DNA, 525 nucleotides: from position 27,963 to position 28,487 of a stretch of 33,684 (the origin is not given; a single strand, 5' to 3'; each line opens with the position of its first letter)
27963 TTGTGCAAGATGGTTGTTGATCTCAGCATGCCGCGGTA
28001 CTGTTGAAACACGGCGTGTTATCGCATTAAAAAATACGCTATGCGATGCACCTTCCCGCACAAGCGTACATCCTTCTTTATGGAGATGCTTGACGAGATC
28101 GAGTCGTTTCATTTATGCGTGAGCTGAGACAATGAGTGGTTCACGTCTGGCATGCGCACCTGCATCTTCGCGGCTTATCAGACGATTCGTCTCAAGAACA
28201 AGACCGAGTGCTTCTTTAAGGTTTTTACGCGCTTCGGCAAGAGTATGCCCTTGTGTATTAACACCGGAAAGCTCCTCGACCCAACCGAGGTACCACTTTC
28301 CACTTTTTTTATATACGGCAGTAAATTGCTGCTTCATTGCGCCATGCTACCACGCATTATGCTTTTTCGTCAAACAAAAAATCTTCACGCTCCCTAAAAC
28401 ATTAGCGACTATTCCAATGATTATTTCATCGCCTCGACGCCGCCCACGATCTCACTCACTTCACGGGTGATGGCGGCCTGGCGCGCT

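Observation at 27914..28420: HicB-HicA toxin-antitoxin cassette inserted between atpG and atpD inside the F1Fo ATP synthase operon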

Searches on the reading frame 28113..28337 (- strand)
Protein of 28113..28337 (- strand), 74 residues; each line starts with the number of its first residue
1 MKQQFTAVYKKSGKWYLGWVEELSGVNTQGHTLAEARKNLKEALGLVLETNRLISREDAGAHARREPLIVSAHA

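Call 3: search_protein_families(library=pfam, proteins=[window:28113-28337:-], max_evalue=0.1)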
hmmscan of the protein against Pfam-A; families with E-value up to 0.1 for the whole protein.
window:28113-28337:- (74 aa): 2 families
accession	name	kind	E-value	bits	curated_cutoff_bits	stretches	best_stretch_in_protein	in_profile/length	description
PF21748.3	UPF0150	-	5.1e-07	29.9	27.3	1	7-44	10-49/64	UPF0150-like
PF24113.1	DUF7387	-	0.0085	16.9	27.9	1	24-58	31-65/85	Family of unknown function (DUF7387)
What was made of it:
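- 28113..28337 (-): hicB, a 74-aa single-domain antitoxin (UPF0150 / HicB N-terminal domain) with no DNA-binding domain. Pfam UPF0150 29.9 bits against a cut-off of 27.3 (call 3).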

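Call 4: search_protein_families(library=ncbifam, proteins=[window:28113-28337:-], max_evalue=0.1)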
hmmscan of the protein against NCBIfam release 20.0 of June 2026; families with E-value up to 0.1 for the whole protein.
window:28113-28337:- (74 aa): 0 families

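Call 7: find_encoding_contigs(protein=window:28113-28337:-, flank=6000, max_places=10)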
Protein window:28113-28337:- (74 aa): 18 contigs read that carry it; 10 places shown.
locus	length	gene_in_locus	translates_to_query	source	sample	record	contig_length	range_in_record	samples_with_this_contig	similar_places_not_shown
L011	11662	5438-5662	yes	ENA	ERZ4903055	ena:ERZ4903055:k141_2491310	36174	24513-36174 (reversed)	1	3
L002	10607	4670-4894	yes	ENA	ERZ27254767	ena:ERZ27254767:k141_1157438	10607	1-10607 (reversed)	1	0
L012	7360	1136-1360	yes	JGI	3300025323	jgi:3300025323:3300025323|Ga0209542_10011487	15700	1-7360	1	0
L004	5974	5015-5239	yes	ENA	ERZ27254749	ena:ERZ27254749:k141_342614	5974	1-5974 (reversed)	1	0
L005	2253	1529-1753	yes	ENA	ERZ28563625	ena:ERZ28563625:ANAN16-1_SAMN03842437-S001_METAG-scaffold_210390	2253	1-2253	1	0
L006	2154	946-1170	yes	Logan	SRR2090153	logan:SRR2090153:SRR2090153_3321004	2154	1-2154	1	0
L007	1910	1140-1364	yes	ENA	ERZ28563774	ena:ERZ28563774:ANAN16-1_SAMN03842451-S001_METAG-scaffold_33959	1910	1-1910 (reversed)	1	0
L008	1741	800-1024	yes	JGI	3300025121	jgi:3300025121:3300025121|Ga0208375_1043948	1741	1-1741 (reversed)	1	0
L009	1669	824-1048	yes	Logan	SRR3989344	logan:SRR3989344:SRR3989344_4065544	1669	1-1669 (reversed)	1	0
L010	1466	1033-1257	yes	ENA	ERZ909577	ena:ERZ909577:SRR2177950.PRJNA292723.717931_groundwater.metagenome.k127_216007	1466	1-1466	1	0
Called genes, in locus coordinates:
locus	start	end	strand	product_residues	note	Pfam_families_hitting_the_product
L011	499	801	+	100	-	-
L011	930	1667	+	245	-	PF00119:ATP-synt_A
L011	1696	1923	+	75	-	PF00137:ATP-synt_C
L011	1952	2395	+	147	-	PF00430:ATP-synt_B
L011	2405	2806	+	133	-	PF00213:OSCP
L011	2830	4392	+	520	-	PF02874:ATP-synt_ab_N (faint), PF00006:ATP-synt_ab, PF00306:ATP-synt_ab_C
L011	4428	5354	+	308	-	PF00231:ATP-synt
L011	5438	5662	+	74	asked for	PF21748:UPF0150 (weak)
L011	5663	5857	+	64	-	PF07927:HicA_toxin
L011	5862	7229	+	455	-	PF02874:ATP-synt_ab_N, PF00006:ATP-synt_ab, PF22919:ATP-synt_VA_C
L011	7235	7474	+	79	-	PF02823:ATP-synt_DE_N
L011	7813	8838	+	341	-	PF00535:Glycos_transf_2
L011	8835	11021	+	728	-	PF03706:LPG_synthase_TM, PF01270:Glyco_hydro_8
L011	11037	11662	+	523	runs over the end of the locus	PF13506:Glyco_transf_21, PF00535:Glycos_transf_2, PF13641:Glyco_tranf_2_3, PF13632:Glyco_trans_2_3, PF03552:Cellulose_synt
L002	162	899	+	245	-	PF00119:ATP-synt_A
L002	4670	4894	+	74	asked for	PF21748:UPF0150 (weak)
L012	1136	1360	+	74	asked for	PF21748:UPF0150 (weak)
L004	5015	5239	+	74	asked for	PF21748:UPF0150 (weak)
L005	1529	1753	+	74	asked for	PF21748:UPF0150 (weak)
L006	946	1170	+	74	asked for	PF21748:UPF0150 (weak)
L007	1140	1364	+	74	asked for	PF21748:UPF0150 (weak)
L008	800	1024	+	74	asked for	PF21748:UPF0150 (weak)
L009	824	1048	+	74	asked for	PF21748:UPF0150 (weak)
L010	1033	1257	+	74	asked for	PF21748:UPF0150 (weak)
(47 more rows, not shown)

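Call 32: search_solved_structures(query=window:28113-28337:-, max_evalue=1, show_alignments=2)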
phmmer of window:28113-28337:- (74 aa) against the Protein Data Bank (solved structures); distinct sequences matched with E-value up to 1: 2.
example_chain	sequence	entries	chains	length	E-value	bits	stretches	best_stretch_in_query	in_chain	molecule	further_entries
6g1c_V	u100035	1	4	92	0.042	17.6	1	6-50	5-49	Antitoxin HicB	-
6g1n_A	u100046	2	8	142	0.086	16.7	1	6-50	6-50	antitoxin HicB | HicB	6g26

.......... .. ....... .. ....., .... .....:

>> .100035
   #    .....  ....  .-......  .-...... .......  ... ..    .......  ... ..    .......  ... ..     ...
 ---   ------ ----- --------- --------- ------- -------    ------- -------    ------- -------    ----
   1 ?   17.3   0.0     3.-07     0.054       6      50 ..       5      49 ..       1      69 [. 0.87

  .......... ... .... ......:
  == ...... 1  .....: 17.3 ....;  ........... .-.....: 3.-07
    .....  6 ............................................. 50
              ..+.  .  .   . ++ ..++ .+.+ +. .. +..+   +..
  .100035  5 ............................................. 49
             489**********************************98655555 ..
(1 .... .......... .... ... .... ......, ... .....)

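Call 34: find_homologous_proteins(query=window:28113-28337:-, max_evalue=0.001)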
Query window:28113-28337:- (74 aa): 793 proteins with E <= 0.001 among 793 candidates; the best 120 are listed.
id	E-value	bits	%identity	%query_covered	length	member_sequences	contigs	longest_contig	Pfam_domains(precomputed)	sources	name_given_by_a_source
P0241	3.7e-41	155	100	100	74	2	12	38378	PF21748.4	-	-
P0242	1.9e-36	140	91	100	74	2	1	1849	PF21748.4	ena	-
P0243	1.0e-34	135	86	100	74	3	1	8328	PF21748.4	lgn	-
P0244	3.6e-33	130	90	95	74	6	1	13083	PF21748.4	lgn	-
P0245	5.9e-33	129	84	100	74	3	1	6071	PF21748.4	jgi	-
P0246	4.9e-32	127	85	100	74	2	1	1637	PF21748.4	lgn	-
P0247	6.0e-32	126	84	100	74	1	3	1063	PF21748.4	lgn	-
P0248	6.7e-32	126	89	95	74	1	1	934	PF21748.4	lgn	-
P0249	1.1e-31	125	84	100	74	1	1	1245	PF21748.4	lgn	-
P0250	1.6e-31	125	86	95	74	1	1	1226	PF21748.4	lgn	-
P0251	1.6e-31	125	87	95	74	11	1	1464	PF21748.4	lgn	-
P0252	1.1e-30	122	79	97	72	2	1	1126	PF21748.4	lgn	-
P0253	1.2e-30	122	84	95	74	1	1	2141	PF21748.4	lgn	-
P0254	1.3e-30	122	83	96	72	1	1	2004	PF21748.4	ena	-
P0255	6.3e-30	120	78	97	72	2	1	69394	PF21748.4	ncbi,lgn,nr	ncbi:MAG: type II toxin-antitoxin system HicB family antitoxin [Candidatus Yonathbacteria bacterium]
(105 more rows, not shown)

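Call 36: find_encoding_contigs(protein=P0244, flank=5000, max_places=3)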
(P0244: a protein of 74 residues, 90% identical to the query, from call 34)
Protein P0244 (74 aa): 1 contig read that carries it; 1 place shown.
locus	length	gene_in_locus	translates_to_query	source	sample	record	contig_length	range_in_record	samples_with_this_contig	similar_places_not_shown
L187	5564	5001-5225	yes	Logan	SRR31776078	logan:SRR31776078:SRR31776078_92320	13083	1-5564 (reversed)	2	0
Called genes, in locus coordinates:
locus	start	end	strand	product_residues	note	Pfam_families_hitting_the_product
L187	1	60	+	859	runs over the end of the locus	PF17900:Peptidase_M1_N, PF01433:Peptidase_M1, PF11838:ERAP1_C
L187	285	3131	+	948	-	PF03477:ATP-cone, PF00317:Ribonuc_red_lgN, PF02867:Ribonuc_red_lgC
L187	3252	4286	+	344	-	PF00268:Ribonuc_red_sm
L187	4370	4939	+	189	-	-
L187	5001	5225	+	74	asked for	PF21748:UPF0150 (weak)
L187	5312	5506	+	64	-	PF07927:HicA_toxin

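Call 37: find_encoding_contigs(protein=P0243, flank=5000, max_places=3)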
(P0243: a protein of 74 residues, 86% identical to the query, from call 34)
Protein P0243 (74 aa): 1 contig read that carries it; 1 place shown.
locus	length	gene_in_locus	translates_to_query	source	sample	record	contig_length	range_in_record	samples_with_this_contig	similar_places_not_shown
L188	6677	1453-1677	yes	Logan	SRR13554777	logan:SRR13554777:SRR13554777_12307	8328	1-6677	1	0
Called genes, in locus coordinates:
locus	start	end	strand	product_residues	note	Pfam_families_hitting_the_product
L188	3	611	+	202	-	?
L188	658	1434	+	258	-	PF00557:Peptidase_M24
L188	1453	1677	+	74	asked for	PF21748:UPF0150 (weak)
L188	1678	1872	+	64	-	PF07927:HicA_toxin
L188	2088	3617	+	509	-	PF21722:Gly_rich_2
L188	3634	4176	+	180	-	-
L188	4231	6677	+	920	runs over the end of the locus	PF26449:DUF8128, PF01935:DUF87 (faint), PF12696:TraG-D_C (faint)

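Call 38: find_encoding_contigs(protein=P0245, flank=5000, max_places=3)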
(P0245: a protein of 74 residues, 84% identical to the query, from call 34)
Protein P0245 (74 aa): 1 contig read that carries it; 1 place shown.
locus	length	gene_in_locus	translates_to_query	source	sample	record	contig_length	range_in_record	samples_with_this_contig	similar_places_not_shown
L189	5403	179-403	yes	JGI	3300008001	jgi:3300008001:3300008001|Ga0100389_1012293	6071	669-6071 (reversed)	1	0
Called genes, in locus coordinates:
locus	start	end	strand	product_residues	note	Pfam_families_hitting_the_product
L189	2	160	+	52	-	?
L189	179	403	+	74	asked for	PF21748:UPF0150 (weak)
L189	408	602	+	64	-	PF07927:HicA_toxin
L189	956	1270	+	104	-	-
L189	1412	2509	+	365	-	PF21722:Gly_rich_2 (faint)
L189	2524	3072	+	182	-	-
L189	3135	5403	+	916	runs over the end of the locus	PF01935:DUF87 (faint), PF26449:DUF8128, PF02534:T4SS-DNA_transf (faint)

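Call 53: predict_structure(alignment_id=A3)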
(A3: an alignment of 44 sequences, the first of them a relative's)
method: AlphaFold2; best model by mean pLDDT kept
length: 74 residues; sequences in the alignment: 44
mean_pLDDT: 73.0   pTM: 0.52
mean pLDDT of the five models: 73.0, 67.7, 63.2, 54.0, 52.1
residues with pLDDT >= 90: 0; 70-90: 49; 50-70: 25; < 50: 0
segments of 3 or more residues with pLDDT < 50: none
pLDDT, mean of each block of 10 residues (from residue 1): 69 75 70 79 81 75 66 64
secondary structure, 60 per line:
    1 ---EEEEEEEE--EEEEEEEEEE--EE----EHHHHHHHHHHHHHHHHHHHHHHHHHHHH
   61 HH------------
elements in order: E4-11 E14-23 H33-62

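Call 55: fold_search(model_id=the predicted structure, library=pdb)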
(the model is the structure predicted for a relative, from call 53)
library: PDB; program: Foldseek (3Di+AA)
matches with E <= 10: 162; with E <= 0.001: 0
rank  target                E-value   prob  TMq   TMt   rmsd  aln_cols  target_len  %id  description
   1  3p9a_D                8.7e-01  0.08  0.22  0.13  20.0        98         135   11  An atomic view of the nonameric small terminase subunit of Bacteriophage P22 (released 2012-05-09)
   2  3p9a_F                1.1e+00  0.08  0.21  0.13  20.1        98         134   11  An atomic view of the nonameric small terminase subunit of Bacteriophage P22 (released 2012-05-09)
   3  3p9a_B                1.1e+00  0.08  0.23  0.14  19.9        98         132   11  An atomic view of the nonameric small terminase subunit of Bacteriophage P22 (released 2012-05-09)
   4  3p9a_A                1.3e+00  0.07  0.22  0.13  19.3        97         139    9  An atomic view of the nonameric small terminase subunit of Bacteriophage P22 (released 2012-05-09)
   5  8fru_T                1.7e+00  0.09  0.27  0.15  14.6        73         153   19  60S subunit of the Giardia lamblia 80S ribosome (released 2024-01-31)
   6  7pwg_T                1.8e+00  0.07  0.23  0.13  14.8        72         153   18  Cryo-EM structure of large subunit of Giardia lamblia ribosome at 2.7 A resolution (released 2022-04-20)
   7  3p9a_C                2.0e+00  0.06  0.22  0.14  18.9        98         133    9  An atomic view of the nonameric small terminase subunit of Bacteriophage P22 (released 2012-05-09)
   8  8fl0_LE               2.5e+00  0.08  0.27  0.16  13.6        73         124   14  Human nucleolar pre-60S ribosomal subunit (State H) (released 2023-07-12)
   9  3fog                  2.9e+00  0.02  0.15  0.12  12.0        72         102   15  Crystal structure of the PX domain of sorting nexin-17 (SNX17) (released 2009-01-27)
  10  8rl2_LT               3.1e+00  0.08  0.28  0.18  14.1        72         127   11  Human pre-60S - State 5 (released 2025-01-15)
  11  8ywi_A                3.2e+00  0.11  0.35  0.04  11.9        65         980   12  The structure of ASFV DNA polymerase in replicating state (released 2025-02-05)
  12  8fkt_LE               3.2e+00  0.08  0.28  0.19  14.0        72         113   15  Human nucleolar pre-60S ribosomal subunit (State C1) (released 2023-07-12)
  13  2quf_A                3.2e+00  0.05  0.22  0.08  13.2        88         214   12  Crystal Structure of Transcription Factor AXXA-PF0095 from Pyrococcus furiosus (released 2008-08-05)
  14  1gm7_B                3.2e+00  0.02  0.15  0.04   5.6        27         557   18  Crystal structures of penicillin acylase enzyme-substrate complexes: Structural insights into the catalytic mechanism (released 2001-11-28)
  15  1e3a_B                3.2e+00  0.02  0.15  0.04   5.6        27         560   18  A slow processing precursor penicillin acylase from Escherichia coli (released 2000-11-29)
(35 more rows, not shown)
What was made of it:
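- Its predicted structure matched nothing in the PDB (call 55).
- Tried and rejected: HicB fold search: nothing significant (call 55), so the HicB assignment rests on sequence and gene linkage.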

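Call 57: search_solved_structures(query=A3, max_evalue=1, show_alignments=3)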
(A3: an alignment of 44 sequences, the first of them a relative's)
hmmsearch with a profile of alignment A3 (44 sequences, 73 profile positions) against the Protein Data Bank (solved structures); distinct sequences matched with E-value up to 1: 4.
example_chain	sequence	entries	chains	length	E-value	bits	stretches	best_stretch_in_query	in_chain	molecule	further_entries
6g1c_V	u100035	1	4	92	0.00088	22.5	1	7-50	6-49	Antitoxin HicB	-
6g1n_A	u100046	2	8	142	0.0019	21.4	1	6-50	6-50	antitoxin HicB | HicB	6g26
2dsy_A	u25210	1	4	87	0.013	18.8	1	16-45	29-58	Hypothetical protein TTHA0281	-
2eh6_A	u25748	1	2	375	0.78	13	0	8-53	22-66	Acetylornithine aminotransferase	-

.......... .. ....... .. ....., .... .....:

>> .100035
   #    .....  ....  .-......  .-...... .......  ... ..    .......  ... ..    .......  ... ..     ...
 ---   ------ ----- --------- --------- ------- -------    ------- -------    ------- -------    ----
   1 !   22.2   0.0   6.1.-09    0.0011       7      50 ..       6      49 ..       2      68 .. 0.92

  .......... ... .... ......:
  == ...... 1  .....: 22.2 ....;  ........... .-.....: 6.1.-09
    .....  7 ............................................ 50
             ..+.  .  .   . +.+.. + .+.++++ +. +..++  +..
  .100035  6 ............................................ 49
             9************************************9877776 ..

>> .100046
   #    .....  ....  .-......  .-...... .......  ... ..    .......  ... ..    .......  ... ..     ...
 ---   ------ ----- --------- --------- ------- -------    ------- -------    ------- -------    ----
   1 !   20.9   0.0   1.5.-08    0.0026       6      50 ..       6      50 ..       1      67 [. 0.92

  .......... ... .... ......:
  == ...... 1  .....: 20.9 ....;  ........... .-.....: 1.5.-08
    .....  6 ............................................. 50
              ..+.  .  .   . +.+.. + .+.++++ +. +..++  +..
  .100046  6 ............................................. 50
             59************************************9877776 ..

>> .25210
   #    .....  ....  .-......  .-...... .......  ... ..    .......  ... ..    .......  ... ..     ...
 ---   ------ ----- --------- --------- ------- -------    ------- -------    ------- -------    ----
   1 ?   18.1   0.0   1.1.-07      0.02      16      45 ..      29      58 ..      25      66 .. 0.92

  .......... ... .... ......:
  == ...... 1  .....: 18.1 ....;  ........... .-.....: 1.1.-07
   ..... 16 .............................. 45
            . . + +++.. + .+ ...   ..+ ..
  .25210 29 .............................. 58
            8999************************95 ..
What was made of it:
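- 28113..28337 (-): Profile against PDB: B. pseudomallei HicB 6g1c E=8.8e-4, TTHA0281 2dsy E=0.013 (call 57).
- On HicB antitoxin: The family profile hits B. pseudomallei HicB at E=8.8e-4 and TTHA0281 at E=0.013 (call 57).
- Closest known: Burkholderia pseudomallei HicAB. Different: Its full-length HicB chain is 142 aa (6g1n, call 57), with a region C-terminal to the matched domain that is absent here.
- Closest known: Antitoxin-first HicBA modules. Same: The single-domain UPF0150 architecture matches TTHA0281 at E=0.013 (call 57).
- The HicB profile hits B. pseudomallei HicB at E=8.8e-4 (call 57).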

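Call 58: find_encoding_contigs(protein=P0242, flank=3000, max_places=4)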
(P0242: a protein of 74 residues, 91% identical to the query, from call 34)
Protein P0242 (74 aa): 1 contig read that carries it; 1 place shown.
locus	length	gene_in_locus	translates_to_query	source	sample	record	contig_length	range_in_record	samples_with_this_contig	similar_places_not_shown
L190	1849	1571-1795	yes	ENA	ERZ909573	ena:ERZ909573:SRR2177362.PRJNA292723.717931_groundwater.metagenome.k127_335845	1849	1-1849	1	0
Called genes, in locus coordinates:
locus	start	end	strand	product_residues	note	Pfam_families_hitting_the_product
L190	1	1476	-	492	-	?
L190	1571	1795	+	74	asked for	PF21748:UPF0150 (weak)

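Call 79: search_protein_families(library=padloc, proteins=[window:28113-28337:-], max_evalue=0.001)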
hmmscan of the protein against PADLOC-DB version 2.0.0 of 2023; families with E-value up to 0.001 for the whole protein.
window:28113-28337:- (74 aa): 0 families
